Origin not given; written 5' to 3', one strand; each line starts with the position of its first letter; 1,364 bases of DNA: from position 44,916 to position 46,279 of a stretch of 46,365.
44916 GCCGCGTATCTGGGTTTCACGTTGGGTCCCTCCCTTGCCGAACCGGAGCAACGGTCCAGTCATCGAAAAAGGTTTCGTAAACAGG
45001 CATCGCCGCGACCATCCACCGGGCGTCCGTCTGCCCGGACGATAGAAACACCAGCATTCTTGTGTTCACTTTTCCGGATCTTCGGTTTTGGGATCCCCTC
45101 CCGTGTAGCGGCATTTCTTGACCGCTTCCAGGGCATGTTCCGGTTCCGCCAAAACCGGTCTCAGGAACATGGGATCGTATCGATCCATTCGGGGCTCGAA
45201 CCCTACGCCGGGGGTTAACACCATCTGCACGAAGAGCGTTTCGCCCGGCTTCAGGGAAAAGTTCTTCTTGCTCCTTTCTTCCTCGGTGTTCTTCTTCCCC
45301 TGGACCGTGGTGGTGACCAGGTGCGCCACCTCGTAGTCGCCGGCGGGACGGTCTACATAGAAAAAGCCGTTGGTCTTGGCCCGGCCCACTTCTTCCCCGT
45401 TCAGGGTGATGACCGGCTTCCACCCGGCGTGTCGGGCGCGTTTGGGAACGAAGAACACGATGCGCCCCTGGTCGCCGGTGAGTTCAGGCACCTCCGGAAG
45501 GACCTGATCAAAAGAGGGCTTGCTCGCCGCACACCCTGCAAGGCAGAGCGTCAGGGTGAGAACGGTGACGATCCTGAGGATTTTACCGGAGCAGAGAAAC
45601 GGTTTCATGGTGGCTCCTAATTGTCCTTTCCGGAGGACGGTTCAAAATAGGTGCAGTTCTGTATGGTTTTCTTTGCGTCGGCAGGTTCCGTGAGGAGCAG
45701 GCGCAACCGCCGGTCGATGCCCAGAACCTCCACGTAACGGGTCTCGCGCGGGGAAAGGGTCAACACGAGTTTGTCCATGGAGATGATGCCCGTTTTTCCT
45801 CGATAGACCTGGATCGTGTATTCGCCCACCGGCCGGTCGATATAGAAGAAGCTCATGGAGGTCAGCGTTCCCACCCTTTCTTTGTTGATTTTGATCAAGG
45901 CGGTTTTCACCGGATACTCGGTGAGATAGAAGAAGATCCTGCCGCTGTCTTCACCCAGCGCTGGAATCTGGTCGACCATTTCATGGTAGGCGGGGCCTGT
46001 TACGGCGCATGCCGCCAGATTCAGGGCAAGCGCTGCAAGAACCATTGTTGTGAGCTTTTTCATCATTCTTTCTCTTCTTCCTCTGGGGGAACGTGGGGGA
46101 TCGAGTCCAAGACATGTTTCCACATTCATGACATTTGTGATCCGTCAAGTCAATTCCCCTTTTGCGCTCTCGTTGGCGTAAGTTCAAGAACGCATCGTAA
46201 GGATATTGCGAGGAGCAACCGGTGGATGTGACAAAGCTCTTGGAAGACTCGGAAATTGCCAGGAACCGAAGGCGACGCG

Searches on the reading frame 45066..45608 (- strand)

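Call 25: search_protein_families(library=pfam, proteins=[window:45066-45608:-], max_evalue=0.05)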
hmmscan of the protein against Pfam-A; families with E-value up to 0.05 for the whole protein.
window:45066-45608:- (180 aa): 2 families
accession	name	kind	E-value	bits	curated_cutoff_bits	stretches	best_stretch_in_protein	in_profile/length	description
PF11008.14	DUF2846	-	1.2e-08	35.3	34.3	1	46-133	3-82/92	Protein of unknown function (DUF2846)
PF07933.20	DUF1681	-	0.037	14.2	29.2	0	101-129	121-157/158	Protein of unknown function (DUF1681)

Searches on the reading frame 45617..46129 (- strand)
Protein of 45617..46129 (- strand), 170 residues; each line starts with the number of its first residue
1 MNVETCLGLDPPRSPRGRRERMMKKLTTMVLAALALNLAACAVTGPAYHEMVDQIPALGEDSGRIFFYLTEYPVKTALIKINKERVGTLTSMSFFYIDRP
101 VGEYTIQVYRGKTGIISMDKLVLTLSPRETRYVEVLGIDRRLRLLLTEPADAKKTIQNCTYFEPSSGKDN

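Call 25: search_protein_families(library=pfam, proteins=[window:45617-46129:-], max_evalue=0.05)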
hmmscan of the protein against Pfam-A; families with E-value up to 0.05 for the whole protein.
window:45617-46129:- (170 aa): 1 family
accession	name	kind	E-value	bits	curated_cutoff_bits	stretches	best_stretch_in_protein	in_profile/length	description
PF11008.14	DUF2846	-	0.00018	21.9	34.3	1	61-134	3-77/92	Protein of unknown function (DUF2846)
